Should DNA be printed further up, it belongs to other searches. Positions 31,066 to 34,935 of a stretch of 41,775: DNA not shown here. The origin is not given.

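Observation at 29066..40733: Secreted RHS / Tc-like toxin locus with a TcB-like partner but no TcA, T6SS or T9SS hallmarks; opens with a DUF2341-LamG-tail-fibre-like protein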

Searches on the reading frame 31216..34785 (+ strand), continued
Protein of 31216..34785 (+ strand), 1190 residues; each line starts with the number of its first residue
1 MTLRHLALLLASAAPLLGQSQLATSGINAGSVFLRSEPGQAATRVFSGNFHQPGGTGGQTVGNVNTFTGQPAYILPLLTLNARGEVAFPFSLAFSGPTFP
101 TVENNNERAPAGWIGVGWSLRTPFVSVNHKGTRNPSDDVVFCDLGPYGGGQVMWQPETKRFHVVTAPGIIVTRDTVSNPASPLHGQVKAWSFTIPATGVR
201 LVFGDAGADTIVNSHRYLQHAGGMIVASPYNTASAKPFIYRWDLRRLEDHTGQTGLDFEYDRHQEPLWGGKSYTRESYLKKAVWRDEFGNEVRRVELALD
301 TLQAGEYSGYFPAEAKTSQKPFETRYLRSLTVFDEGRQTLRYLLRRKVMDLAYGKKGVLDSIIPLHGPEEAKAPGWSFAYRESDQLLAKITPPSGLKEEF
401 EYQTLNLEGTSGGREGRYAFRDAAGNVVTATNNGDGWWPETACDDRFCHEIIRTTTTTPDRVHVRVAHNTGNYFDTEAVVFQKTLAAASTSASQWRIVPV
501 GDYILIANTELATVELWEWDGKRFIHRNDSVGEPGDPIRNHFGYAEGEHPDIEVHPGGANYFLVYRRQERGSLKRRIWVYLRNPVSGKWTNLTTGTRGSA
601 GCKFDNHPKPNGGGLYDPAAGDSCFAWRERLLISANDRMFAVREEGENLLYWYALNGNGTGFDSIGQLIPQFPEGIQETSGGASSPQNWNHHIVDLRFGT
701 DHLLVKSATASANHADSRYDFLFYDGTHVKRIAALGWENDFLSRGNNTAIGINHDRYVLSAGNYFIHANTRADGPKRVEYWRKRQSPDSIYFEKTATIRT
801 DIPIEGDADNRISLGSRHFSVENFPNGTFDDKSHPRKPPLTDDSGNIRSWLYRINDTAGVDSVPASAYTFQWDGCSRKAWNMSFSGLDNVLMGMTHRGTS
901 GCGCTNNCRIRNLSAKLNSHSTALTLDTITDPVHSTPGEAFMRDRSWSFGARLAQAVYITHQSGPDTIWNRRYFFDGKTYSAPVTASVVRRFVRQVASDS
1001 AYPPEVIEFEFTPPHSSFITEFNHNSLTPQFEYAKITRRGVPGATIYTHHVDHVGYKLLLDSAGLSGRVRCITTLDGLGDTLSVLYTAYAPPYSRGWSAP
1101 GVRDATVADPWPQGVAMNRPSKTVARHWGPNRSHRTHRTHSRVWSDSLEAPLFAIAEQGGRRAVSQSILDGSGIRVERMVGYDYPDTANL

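Call 121: search_solved_structures(query=A8, max_evalue=1, show_alignments=2)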
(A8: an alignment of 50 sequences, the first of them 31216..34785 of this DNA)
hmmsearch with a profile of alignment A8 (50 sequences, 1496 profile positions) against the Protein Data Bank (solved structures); distinct sequences matched with E-value up to 1: 4.
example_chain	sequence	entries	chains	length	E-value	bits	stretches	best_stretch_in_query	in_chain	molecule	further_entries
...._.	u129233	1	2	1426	0.00049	20.9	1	1441-1482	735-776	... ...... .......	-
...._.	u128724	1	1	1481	0.038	14.6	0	1446-1484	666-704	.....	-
3zyp_A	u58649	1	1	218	0.059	14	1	1291-1348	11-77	CIP1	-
6d69_A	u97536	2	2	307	0.079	13.6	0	687-757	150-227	NHL Repeat Region of D. melanogaster Thin | Thin, isoform D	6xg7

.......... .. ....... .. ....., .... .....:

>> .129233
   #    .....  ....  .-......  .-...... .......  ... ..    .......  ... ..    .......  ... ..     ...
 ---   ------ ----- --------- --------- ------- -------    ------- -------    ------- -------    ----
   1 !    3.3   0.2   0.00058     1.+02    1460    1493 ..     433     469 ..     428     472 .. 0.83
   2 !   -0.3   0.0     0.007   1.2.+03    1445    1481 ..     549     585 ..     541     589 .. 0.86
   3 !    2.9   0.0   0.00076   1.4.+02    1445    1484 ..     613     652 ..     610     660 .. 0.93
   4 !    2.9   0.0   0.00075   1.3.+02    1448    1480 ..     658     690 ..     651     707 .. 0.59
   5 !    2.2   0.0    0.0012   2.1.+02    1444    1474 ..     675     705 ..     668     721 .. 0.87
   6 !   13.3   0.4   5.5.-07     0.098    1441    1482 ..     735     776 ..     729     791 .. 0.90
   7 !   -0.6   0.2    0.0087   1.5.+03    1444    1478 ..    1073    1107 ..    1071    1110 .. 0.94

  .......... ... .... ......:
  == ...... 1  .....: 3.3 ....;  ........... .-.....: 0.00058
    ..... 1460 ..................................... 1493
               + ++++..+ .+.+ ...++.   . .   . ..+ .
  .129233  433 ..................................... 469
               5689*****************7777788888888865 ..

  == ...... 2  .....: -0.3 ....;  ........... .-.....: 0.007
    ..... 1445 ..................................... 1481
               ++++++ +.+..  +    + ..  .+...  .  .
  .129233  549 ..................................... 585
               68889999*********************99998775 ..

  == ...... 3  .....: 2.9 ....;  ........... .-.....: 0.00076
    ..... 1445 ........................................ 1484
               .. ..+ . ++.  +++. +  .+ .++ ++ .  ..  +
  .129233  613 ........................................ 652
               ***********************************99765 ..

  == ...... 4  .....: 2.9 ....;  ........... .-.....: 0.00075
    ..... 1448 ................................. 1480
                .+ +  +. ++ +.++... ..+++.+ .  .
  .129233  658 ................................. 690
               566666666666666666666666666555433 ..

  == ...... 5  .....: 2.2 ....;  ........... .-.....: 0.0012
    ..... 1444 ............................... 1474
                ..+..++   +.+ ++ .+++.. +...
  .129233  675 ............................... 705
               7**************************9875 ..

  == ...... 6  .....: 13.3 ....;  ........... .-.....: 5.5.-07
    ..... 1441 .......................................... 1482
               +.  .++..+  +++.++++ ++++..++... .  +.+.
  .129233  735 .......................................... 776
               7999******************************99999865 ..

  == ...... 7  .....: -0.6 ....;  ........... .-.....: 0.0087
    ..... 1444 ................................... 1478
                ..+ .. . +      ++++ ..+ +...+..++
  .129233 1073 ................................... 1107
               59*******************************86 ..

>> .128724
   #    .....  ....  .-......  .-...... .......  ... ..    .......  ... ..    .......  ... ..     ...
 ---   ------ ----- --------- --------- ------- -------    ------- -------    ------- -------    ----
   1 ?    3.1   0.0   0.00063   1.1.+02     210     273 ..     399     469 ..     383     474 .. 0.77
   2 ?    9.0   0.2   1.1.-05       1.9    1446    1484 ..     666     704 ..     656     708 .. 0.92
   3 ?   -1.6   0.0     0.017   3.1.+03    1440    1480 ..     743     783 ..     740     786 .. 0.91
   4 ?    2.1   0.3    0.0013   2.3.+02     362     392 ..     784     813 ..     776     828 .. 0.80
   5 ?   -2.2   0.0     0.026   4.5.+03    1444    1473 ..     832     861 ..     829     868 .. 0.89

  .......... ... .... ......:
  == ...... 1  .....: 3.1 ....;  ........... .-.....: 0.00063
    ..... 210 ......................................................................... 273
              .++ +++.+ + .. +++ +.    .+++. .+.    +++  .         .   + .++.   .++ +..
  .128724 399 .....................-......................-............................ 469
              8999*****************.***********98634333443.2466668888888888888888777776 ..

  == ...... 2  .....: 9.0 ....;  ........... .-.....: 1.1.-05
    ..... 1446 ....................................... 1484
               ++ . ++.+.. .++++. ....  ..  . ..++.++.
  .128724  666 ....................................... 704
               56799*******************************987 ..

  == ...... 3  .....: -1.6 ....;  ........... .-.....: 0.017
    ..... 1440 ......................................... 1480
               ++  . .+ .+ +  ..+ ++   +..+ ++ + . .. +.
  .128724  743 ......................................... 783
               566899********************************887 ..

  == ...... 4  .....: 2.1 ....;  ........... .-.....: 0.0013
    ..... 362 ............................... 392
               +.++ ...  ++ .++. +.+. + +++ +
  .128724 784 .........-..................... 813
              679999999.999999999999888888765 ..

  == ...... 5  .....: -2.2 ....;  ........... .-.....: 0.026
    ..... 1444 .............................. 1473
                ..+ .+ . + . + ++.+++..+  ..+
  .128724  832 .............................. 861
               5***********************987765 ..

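Call 123: search_protein_families(library=ncbifam, proteins=[L019:6679-7995:+], max_evalue=0.01)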
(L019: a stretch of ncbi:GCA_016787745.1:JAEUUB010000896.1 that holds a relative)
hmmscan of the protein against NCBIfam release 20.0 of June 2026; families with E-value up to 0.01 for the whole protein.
L019:6679-7995:+ (438 aa): 0 families
